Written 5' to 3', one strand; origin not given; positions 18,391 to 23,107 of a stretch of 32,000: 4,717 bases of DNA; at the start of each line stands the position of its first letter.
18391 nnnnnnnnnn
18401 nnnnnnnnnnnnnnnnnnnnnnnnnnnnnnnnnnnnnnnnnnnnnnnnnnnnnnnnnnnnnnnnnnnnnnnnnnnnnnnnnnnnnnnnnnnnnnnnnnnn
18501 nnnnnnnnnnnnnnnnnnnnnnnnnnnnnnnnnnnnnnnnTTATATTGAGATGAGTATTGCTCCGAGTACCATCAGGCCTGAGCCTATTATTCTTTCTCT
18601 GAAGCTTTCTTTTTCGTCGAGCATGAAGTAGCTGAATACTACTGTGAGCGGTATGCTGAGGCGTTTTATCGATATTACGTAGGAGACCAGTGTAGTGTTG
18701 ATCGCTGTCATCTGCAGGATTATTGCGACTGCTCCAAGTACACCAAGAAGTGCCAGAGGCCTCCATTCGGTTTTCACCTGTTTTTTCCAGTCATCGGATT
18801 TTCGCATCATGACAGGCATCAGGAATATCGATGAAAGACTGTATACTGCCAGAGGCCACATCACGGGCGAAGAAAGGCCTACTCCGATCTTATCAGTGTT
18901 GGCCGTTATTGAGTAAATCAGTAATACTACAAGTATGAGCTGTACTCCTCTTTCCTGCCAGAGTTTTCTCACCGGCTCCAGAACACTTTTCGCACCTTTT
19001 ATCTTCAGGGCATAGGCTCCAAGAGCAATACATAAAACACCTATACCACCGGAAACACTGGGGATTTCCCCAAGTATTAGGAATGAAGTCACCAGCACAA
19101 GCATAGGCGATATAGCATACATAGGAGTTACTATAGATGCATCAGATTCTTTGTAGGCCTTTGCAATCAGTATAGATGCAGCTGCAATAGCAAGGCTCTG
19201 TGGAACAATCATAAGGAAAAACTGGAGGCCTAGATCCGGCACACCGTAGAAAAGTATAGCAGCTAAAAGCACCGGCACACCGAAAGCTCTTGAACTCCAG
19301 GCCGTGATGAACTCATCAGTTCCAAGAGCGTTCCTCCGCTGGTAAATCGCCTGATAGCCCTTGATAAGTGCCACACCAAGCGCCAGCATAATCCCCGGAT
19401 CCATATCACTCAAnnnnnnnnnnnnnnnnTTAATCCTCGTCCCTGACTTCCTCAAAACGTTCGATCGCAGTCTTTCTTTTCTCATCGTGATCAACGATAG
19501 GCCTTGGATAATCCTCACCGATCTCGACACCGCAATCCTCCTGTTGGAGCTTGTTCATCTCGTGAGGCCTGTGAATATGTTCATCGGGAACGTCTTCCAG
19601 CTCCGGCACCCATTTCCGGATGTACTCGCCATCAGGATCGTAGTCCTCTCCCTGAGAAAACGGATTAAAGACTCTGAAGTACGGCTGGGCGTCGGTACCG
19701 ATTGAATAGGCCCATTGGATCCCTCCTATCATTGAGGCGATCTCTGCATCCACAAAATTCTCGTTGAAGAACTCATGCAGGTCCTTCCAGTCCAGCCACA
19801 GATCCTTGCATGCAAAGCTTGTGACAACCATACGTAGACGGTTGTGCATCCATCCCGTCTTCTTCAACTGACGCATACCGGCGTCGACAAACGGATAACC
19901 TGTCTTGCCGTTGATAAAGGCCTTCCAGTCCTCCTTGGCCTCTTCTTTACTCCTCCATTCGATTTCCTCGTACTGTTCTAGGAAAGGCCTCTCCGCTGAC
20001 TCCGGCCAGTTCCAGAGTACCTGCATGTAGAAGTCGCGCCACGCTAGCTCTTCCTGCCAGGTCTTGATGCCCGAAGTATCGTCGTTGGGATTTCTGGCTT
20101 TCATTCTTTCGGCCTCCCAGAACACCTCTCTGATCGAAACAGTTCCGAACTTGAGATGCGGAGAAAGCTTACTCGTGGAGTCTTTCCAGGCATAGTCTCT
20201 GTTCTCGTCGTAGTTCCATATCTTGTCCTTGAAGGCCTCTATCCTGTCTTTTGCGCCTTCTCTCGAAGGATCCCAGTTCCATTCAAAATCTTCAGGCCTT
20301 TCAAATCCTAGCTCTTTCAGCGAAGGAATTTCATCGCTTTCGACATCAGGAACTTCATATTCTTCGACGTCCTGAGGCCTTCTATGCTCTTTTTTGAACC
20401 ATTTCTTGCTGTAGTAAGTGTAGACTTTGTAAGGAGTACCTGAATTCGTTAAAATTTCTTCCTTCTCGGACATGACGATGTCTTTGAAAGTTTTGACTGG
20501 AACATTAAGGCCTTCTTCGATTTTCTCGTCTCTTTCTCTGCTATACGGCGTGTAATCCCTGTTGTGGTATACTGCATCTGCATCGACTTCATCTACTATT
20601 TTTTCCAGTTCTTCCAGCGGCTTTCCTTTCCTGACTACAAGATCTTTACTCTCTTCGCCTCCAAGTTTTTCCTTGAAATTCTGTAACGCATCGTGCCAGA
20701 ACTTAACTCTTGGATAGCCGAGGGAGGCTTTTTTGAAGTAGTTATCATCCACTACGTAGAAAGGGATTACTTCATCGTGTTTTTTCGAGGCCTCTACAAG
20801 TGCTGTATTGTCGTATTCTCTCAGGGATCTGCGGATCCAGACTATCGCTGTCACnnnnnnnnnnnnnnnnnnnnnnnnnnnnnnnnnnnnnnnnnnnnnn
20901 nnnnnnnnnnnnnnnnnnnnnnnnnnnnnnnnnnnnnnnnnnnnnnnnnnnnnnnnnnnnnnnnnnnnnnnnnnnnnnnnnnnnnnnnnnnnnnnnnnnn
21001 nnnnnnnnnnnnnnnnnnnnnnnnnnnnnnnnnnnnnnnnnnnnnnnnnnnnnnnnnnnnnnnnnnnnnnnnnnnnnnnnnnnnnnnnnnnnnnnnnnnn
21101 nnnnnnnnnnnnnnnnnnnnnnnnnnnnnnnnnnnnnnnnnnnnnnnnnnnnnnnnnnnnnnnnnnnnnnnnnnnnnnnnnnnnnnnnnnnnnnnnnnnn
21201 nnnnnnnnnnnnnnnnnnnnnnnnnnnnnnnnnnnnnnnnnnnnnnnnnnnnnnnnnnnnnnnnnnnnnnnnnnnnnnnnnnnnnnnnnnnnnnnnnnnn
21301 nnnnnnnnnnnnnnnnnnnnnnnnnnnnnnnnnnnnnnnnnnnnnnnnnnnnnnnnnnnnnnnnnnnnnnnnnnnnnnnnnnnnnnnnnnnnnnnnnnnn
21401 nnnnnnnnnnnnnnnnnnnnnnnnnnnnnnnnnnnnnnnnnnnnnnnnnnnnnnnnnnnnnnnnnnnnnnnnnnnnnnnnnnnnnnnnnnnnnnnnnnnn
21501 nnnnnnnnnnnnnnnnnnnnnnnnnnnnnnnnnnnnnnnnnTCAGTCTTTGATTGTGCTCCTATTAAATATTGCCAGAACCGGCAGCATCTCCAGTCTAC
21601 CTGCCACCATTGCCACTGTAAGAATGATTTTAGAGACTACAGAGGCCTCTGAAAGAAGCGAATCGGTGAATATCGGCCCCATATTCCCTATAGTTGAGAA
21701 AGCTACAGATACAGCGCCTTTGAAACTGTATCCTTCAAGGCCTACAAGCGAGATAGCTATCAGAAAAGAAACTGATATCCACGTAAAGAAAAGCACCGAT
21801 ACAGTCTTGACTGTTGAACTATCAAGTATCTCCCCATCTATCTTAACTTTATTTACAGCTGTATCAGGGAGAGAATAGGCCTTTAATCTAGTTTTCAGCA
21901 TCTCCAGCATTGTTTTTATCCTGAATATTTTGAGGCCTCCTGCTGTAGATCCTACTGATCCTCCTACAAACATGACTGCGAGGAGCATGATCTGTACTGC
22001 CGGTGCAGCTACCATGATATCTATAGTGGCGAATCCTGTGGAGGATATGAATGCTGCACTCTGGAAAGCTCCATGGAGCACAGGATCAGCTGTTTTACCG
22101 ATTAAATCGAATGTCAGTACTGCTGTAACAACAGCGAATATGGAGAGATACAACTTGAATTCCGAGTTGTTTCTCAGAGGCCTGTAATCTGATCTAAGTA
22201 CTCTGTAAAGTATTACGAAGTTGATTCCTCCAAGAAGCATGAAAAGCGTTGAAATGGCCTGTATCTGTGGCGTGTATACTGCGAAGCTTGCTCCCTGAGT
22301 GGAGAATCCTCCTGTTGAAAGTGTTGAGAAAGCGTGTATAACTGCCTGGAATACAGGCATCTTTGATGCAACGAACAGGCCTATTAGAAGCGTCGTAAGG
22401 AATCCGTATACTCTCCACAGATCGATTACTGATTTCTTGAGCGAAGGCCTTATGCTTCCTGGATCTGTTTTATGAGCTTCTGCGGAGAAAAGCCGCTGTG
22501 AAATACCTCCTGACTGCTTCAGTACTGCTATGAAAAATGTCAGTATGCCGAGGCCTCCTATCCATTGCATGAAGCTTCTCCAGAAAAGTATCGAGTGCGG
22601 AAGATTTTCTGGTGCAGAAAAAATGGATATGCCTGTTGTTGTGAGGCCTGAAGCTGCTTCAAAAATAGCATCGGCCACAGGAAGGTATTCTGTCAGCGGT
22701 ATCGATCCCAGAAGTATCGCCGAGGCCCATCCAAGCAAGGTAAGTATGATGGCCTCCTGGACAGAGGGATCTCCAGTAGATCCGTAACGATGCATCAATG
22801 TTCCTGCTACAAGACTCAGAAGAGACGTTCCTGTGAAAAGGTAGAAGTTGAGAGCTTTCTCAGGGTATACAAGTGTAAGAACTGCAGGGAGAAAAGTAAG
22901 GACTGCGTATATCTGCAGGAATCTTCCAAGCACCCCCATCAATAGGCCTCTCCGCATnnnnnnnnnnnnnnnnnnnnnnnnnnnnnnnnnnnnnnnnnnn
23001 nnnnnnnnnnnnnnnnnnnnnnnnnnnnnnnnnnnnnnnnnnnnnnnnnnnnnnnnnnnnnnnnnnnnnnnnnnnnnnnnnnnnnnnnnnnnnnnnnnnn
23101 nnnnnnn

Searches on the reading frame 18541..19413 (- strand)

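Call 83: search_protein_families(library=pfam, proteins=[window:18541-19413:-], max_evalue=0.0001)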
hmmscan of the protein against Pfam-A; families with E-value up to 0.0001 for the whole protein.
window:18541-19413:- (290 aa): 1 family
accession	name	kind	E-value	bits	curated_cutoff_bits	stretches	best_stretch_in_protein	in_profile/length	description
PF00892.27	EamA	-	6.3e-23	82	28.2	2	156-289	3-134/135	EamA-like transporter family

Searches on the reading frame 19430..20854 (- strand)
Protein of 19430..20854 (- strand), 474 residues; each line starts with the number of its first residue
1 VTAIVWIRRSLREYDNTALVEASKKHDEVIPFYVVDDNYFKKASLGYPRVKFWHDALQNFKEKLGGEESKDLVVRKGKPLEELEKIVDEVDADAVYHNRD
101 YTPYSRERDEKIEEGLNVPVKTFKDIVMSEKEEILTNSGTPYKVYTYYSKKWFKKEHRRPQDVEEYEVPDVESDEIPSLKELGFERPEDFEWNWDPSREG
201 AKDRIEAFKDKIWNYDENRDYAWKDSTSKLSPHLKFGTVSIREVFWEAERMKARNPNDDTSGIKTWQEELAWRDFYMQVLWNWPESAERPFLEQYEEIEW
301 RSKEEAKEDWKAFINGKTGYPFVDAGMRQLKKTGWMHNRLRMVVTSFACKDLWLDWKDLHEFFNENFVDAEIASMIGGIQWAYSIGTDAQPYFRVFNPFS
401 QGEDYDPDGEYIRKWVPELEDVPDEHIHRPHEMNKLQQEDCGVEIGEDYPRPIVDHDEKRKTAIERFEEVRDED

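Call 83: search_protein_families(library=pfam, proteins=[window:19430-20854:-], max_evalue=0.0001)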
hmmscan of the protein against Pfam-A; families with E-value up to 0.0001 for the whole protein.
window:19430-20854:- (474 aa): 2 families
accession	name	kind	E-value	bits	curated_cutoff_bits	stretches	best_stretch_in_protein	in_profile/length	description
PF03441.19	FAD_binding_7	-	1.2e-83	279.9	27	1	266-468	1-202/203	FAD binding domain of DNA photolyase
PF00875.24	DNA_photolyase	-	3.6e-36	125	26.6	1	3-157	1-157/164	DNA photolyase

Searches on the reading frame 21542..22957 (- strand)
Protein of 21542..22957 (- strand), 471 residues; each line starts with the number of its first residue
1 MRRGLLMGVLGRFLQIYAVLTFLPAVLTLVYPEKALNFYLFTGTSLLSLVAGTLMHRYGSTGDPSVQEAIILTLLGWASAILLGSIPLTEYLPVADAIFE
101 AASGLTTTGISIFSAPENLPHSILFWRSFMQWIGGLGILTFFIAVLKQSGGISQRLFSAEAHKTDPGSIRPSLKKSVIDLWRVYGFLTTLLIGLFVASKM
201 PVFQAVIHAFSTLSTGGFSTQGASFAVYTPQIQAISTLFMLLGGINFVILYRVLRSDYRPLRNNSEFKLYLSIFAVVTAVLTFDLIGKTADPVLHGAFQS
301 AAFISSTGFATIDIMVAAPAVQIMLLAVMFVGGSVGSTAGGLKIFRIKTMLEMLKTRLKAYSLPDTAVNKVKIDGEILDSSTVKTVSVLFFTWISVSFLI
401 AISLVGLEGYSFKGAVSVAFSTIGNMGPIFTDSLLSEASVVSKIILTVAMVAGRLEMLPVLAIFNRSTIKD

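Call 83: search_protein_families(library=pfam, proteins=[window:21542-22957:-], max_evalue=0.0001)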
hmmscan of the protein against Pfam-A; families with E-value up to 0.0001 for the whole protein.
window:21542-22957:- (471 aa): 1 family
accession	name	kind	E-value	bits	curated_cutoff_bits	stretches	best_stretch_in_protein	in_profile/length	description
PF02386.22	TrkH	-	4.4e-56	190.8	27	1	64-464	30-490/502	Cation transport protein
